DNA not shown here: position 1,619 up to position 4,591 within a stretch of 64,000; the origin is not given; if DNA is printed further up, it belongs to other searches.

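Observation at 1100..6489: TetR-controlled tandem of two CbcL-like multiheme cytochrome c / cytochrome b fusion proteins (17 and 11 hemes)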

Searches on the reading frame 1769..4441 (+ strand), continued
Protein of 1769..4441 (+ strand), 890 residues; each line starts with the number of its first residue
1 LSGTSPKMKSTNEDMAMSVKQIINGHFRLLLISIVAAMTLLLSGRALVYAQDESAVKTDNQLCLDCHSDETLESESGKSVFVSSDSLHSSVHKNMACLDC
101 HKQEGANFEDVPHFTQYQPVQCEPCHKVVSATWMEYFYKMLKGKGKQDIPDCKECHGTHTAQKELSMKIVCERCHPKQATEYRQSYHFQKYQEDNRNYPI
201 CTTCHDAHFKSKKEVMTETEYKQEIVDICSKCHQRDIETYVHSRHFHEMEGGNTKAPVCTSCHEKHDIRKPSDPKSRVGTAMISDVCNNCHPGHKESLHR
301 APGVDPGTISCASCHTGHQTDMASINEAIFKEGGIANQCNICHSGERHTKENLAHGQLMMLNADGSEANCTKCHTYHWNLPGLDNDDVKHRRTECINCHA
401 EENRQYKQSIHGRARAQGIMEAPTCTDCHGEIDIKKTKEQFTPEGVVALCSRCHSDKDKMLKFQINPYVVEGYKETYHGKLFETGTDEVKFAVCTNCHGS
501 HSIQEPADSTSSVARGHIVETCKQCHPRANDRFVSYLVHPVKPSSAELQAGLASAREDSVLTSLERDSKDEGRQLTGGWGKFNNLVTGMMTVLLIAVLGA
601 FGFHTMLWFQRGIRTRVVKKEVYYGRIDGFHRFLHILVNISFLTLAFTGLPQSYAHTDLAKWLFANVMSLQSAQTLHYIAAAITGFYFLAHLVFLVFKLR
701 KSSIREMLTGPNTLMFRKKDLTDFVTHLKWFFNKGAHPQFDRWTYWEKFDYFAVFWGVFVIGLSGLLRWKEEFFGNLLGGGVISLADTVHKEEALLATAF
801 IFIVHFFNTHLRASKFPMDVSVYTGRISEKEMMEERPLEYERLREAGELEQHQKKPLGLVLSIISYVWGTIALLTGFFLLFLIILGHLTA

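Call 21: find_encoding_contigs(protein=P0123, flank=10000, max_places=3)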
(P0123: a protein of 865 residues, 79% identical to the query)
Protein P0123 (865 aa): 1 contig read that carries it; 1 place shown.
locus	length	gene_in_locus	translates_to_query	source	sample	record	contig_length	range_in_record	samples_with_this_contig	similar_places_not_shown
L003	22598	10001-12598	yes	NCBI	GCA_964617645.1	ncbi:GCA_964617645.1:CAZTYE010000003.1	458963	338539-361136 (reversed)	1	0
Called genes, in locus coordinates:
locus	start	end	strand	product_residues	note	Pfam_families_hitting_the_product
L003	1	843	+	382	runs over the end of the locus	-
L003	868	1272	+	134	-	PF00404:Dockerin_1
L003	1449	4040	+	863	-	PF00069:Pkinase, PF07714:PK_Tyr_Ser-Thr, PF01636:APH (faint), PF03109:ABC1, PF13432:TPR_16 (faint), PF24575:TPR_Slam (faint), PF00515:TPR_1 (faint), PF07719:TPR_2 (faint), +6 more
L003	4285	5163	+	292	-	PF17210:SdrD_B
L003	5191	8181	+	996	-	PF13620:CarboxypepD_reg (faint), PF17210:SdrD_B, PF13385:Laminin_G_3, PF00404:Dockerin_1 (weak)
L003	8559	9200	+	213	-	PF02390:Methyltransf_4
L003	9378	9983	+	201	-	PF00440:TetR_N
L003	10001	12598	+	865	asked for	PF09699:Paired_CXXCH_1 (faint), PF14522:Cytochrome_C7 (faint), PF14537:Cytochrom_c3_2 (faint)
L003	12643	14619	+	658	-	PF09699:Paired_CXXCH_1 (faint), PF02085:Cytochrom_CIII (faint), PF03264:Cytochrom_NNT (faint), PF14522:Cytochrome_C7 (faint), PF14537:Cytochrom_c3_2 (weak), PF01292:Ni_hydr_CYTB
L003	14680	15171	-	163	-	PF13302:Acetyltransf_3 (weak), PF00583:Acetyltransf_1, PF13673:Acetyltransf_10, PF13508:Acetyltransf_7, PF08445:FR47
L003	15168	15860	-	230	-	-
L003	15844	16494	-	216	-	PF03734:YkuD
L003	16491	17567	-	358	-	PF03734:YkuD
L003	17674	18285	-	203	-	-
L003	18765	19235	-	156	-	-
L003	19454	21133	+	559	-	PF02463:SMC_N (faint), PF00005:ABC_tran, PF13304:AAA_21 (faint), PF13401:AAA_22 (faint), PF12848:ABC_tran_Xtn (weak), PF00005:ABC_tran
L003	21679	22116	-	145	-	-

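Call 22: find_encoding_contigs(protein=P0203, flank=10000, max_places=2)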
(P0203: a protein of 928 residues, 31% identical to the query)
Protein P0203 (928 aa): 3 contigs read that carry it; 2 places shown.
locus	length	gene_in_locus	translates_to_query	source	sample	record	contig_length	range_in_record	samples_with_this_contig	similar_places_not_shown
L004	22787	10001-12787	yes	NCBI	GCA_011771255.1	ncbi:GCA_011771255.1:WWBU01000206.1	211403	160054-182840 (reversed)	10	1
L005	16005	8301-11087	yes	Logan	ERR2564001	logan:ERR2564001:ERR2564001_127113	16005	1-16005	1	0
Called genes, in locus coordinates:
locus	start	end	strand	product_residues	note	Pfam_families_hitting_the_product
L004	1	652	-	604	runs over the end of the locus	PF20695:UbiD_N, PF01977:UbiD, PF20696:UbiD_C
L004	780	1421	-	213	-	PF02441:Flavoprotein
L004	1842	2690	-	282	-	PF01040:UbiA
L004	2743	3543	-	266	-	PF07044:DUF1329 (weak), PF17131:TP_0789-like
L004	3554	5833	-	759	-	PF03176:MMPL, PF12349:Sterol-sensing (faint), PF03176:MMPL, PF00873:ACR_tran (weak)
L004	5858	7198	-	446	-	-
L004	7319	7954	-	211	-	PF00440:TetR_N, PF17938:TetR_C_29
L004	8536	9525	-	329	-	PF01368:DHH, PF02272:DHHA1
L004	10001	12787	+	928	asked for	PF09699:Paired_CXXCH_1 (faint), PF14522:Cytochrome_C7 (faint), PF14537:Cytochrom_c3_2 (faint), PF22113:Mtrc-MtrF_II-IV_dom (faint), PF01292:Ni_hydr_CYTB (faint)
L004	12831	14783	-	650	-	PF09699:Paired_CXXCH_1 (faint), PF14522:Cytochrome_C7 (faint), PF14537:Cytochrom_c3_2 (faint), PF01292:Ni_hydr_CYTB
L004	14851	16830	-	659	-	PF03264:Cytochrom_NNT, PF02085:Cytochrom_CIII (faint), PF14522:Cytochrome_C7 (faint), PF14537:Cytochrom_c3_2 (weak), PF22113:Mtrc-MtrF_II-IV_dom (weak)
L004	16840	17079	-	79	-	-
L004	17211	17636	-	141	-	PF02627:CMD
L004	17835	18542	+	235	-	PF04493:Endonuclease_5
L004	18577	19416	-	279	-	PF02621:VitK2_biosynth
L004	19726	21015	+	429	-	-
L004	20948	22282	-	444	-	PF05977:MFS_3, PF07690:MFS_1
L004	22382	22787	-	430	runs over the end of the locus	PF13167:GTP-bdg_N, PF16360:GTP-bdg_M, PF03193:RsgA_GTPase (faint), PF00350:Dynamin_N (faint), PF01926:MMR_HSR1, PF02421:FeoB_N (weak)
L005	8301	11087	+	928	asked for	PF09699:Paired_CXXCH_1 (faint), PF14522:Cytochrome_C7 (faint), PF14537:Cytochrom_c3_2 (faint), PF22113:Mtrc-MtrF_II-IV_dom (faint), PF01292:Ni_hydr_CYTB (faint)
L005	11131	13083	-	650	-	PF09699:Paired_CXXCH_1 (faint), PF14522:Cytochrome_C7 (faint), PF14537:Cytochrom_c3_2 (faint), PF01292:Ni_hydr_CYTB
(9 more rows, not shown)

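Call 23: find_encoding_contigs(protein=P0181, flank=10000, max_places=2)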
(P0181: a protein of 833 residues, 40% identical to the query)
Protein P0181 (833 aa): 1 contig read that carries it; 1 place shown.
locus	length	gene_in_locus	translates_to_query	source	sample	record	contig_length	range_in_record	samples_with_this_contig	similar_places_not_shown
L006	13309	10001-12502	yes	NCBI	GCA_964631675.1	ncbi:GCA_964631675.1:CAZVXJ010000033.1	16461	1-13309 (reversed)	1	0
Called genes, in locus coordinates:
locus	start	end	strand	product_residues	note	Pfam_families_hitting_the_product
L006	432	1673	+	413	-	PF01578:Cytochrom_C_asm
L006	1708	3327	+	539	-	PF05140:ResB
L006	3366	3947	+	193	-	PF14522:Cytochrome_C7 (faint), PF22113:Mtrc-MtrF_II-IV_dom (weak), PF13435:Cytochrome_C554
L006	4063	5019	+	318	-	PF10518:TAT_signal (weak), PF12838:Fer4_7 (faint), PF12837:Fer4_6 (faint), PF13187:Fer4_9 (faint), PF13247:Fer4_11, PF00037:Fer4 (weak), PF12797:Fer4_2 (weak), PF13237:Fer4_10 (weak)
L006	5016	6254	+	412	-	PF03916:NrfD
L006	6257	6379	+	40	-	-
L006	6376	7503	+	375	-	PF02085:Cytochrom_CIII, PF14522:Cytochrome_C7 (weak), PF14537:Cytochrom_c3_2 (weak)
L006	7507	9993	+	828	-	PF00684:DnaJ_CXXCXGXG (faint), PF02085:Cytochrom_CIII (faint), PF09699:Paired_CXXCH_1 (faint), PF14522:Cytochrome_C7 (faint), PF14537:Cytochrom_c3_2 (faint), PF22113:Mtrc-MtrF_II-IV_dom (faint), PF01292:Ni_hydr_CYTB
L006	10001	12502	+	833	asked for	PF02085:Cytochrom_CIII (faint), PF09699:Paired_CXXCH_1 (faint), PF14522:Cytochrome_C7 (faint), PF14537:Cytochrom_c3_2 (faint), PF22113:Mtrc-MtrF_II-IV_dom (faint)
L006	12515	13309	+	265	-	?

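Call 24: find_encoding_contigs(protein=P0213, flank=10000, max_places=2)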
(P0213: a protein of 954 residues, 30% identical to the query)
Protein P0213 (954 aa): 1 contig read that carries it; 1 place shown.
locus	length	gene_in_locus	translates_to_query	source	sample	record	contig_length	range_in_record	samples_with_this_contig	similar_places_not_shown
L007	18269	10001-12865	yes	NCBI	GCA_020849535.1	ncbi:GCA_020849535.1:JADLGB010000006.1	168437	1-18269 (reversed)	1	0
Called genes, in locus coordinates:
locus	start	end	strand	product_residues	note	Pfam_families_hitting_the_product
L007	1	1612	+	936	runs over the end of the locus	PF00801:PKD, PF18911:PKD_4, PF00932:LTD, PF13287:Fn3_assoc, PF13290:CHB_HEX_C_1, PF08757:CotH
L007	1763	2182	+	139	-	PF00534:Glycos_transf_1 (weak), PF13692:Glyco_trans_1_4 (faint), PF02350:Epimerase_2 (weak), PF04101:Glyco_tran_28_C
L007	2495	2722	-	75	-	-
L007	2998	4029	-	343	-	PF04616:Glyco_hydro_43 (faint), PF00251:Glyco_hydro_32N (faint)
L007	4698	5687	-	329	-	PF00158:Sigma54_activat, PF14532:Sigma54_activ_2, PF25601:AAA_lid_14, PF02954:HTH_8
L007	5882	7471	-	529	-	PF01590:GAF, PF13185:GAF_2, PF13492:GAF_3 (weak), PF00158:Sigma54_activat, PF14532:Sigma54_activ_2, PF07728:AAA_5 (weak), PF25601:AAA_lid_14, PF02954:HTH_8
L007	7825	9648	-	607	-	PF00474:SSF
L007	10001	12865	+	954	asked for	PF02085:Cytochrom_CIII (faint), PF14522:Cytochrome_C7 (faint), PF14537:Cytochrom_c3_2 (faint), PF09699:Paired_CXXCH_1 (faint), PF01292:Ni_hydr_CYTB (weak)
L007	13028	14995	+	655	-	PF02085:Cytochrom_CIII (faint), PF09699:Paired_CXXCH_1 (faint), PF14522:Cytochrome_C7 (faint), PF14537:Cytochrom_c3_2 (faint), PF00684:DnaJ_CXXCXGXG (faint), PF01292:Ni_hydr_CYTB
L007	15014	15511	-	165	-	-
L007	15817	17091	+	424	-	-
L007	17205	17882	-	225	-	PF00730:HhH-GPD, PF00633:HHH (weak)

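Call 51: find_related_loci(query=A2, collection=metagenome_contigs, flank=7000)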
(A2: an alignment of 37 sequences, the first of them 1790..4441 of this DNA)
Query A2 (883 aa) in metagenome_contigs; peptide patterns used: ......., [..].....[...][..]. (x = any residue, [..] = any of these).
600 stretches matched a pattern (row limit reached: there are more); 561 encode a relative of the query (tblastn E <= 1e-3); the best 80 are kept; 80 distinct loci.
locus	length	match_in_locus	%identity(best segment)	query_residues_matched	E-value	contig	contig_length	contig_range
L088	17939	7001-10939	68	29-883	0e+0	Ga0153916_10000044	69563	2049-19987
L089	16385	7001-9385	50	29-879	0e+0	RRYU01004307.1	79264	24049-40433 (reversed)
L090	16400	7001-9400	41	52-879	0e+0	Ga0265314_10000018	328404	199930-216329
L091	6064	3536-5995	40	31-879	0e+0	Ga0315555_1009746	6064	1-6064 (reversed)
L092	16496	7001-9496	39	13-877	0e+0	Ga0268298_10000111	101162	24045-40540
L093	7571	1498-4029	38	17-879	0e+0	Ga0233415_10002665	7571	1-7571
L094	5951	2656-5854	38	32-879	0e+0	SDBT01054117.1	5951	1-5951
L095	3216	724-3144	38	52-879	0e+0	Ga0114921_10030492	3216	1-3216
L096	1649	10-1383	58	163-883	0e+0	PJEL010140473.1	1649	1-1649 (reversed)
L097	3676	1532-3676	37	16-765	3e-170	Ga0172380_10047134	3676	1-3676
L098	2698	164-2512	36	52-849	3e-173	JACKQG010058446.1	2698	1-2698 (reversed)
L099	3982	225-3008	32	14-877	1e-141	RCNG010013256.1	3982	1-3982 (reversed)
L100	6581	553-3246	32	53-881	1e-127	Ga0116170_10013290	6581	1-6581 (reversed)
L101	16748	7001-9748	31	29-877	1e-126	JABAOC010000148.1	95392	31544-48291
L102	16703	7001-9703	31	43-877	2e-125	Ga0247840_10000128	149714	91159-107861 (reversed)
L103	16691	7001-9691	31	53-881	4e-124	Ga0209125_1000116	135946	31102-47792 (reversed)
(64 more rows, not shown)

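Call 67: predict_structure(alignment_id=A2)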
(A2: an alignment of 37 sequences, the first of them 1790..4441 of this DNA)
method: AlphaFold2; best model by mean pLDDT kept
length: 883 residues; sequences in the alignment: 37
mean_pLDDT: 75.5   pTM: 0.56
mean pLDDT of the five models: 75.5, 73.4, 72.2, 63.0, 62.4
residues with pLDDT >= 90: 65; 70-90: 600; 50-70: 140; < 50: 78
segments of 3 or more residues with pLDDT < 50: 1-13, 42-51, 314-324, 350-362, 372-386, 559-569
pLDDT, mean of each block of 10 residues (from residue 1): 36 54 76 63 43 77 80 83 82 80 76 81 76 73 74 67 70 88 83 79 72 88 84 80 85 87 85 81 70 65 72 48 51 64 57 46 51 44 48 79 83 80 71 84 86 79 81 78 84 85 83 86 73 72 78 56 41 68 77 74 56 79 89 89 79 82 88 93 94 90 89 90 86 88 86 87 84 79 81 75 62 80 88 93 88 79 80 81 70
secondary structure, 60 per line:
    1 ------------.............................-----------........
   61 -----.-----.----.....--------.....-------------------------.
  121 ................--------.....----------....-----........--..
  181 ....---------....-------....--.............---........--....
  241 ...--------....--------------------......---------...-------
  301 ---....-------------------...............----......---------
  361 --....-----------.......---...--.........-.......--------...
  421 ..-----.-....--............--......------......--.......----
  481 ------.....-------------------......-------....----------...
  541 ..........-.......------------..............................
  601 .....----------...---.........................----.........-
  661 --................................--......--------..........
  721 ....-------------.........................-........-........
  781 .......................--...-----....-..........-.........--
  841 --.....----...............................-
elements in order (helices of 4 or more, strands of 3 or more residues): H13-41 H53-60 H77-81 H90-94 H120-136 H145-149 H160-163 H169-176 H179-184 H194-197 H205-208 H211-223 H227-234 H237-243 H252-255 H276-281 H304-307 H327-341 H347-351 H363-366 H378-384 H393-401 H403-409 H418-422 H430-433 H436-447 H450-455 H462-467 H470-476 H487-491 H511-516 H524-527 H538-550 H552-558 H571-605 E616-618 H622-646 H651-659 H663-694 H697-702 H711-724 H738-762 H764-771 H773-803 H814-817 E819-821 H822-828 H830-838 H852-882

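Call 70: fold_search(model_id=the predicted structure, library=pdb)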
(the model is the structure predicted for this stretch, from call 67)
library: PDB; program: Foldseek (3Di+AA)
matches with E <= 10: 123; with E <= 0.001: 1
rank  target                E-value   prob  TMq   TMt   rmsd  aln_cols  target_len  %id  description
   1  1kqf_C                8.6e-04  1.00  0.20  0.73   4.4       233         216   18  FORMATE DEHYDROGENASE N FROM E. COLI (released 2002-03-15)
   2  8b4o_A                3.5e-01  0.30  0.12  0.20  25.4       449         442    9  Cryo-EM structure of cytochrome bd oxidase from C. glutamicum (released 2022-12-28)
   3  5olk_D                7.8e-01  0.08  0.06  0.12  23.0       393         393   10  Crystal structure of the ATP-cone-containing NrdB from Leeuwenhoekiella blandensis (released 2018-01-10)
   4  7ate_C                8.9e-01  0.30  0.12  0.26  17.1       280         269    8  Cytochrome c oxidase structure in P-state (released 2021-12-01)
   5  5olk_C                9.7e-01  0.07  0.06  0.11  23.4       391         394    9  Crystal structure of the ATP-cone-containing NrdB from Leeuwenhoekiella blandensis (released 2018-01-10)
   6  5olk_B                1.2e+00  0.06  0.06  0.11  23.4       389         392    9  Crystal structure of the ATP-cone-containing NrdB from Leeuwenhoekiella blandensis (released 2018-01-10)
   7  4d8f_C                1.3e+00  0.08  0.07  0.14  21.5       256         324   12  Chlamydia trachomatis NrdB with a Mn/Fe cofactor (procedure 1 - high Mn) (released 2012-02-15)
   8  4ogq_A                1.7e+00  0.20  0.10  0.30  16.5       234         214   13  Internal Lipid Architecture of the Hetero-Oligomeric Cytochrome b6f Complex (released 2014-05-14)
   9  8tgi_A                1.9e+00  0.03  0.06  0.10  24.2       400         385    9  VMAT1 dimer with dopamine and reserpine (released 2024-03-20)
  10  6g94_A                1.9e+00  0.69  0.12  0.53   7.6       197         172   16  Structure of E. coli hydrogenase-1 C19G variant in complex with cytochrome b (released 2018-06-13)
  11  4h0l_A                1.9e+00  0.20  0.10  0.32  16.7       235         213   12  Cytochrome b6f Complex Crystal Structure from Mastigocladus laminosus with n-Side Inhibitor NQNO (released 2013-02-13)
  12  4d8f_A                1.9e+00  0.05  0.06  0.12  21.1       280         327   12  Chlamydia trachomatis NrdB with a Mn/Fe cofactor (procedure 1 - high Mn) (released 2012-02-15)
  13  4iaq                  1.9e+00  0.04  0.07  0.12  23.7       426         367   10  Crystal structure of the chimeric protein of 5-HT1B-BRIL in complex with dihydroergotamine (PSI Community Target) (released 2013-03-13)
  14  4d8f_B                2.1e+00  0.08  0.07  0.14  21.8       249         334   13  Chlamydia trachomatis NrdB with a Mn/Fe cofactor (procedure 1 - high Mn) (released 2012-02-15)
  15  9w2z_C                2.2e+00  0.28  0.13  0.32  16.5       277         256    9  Cryo-EM structure of complex IV on the bovine heart submitochondrial particles, IV-A (released 2026-04-01)
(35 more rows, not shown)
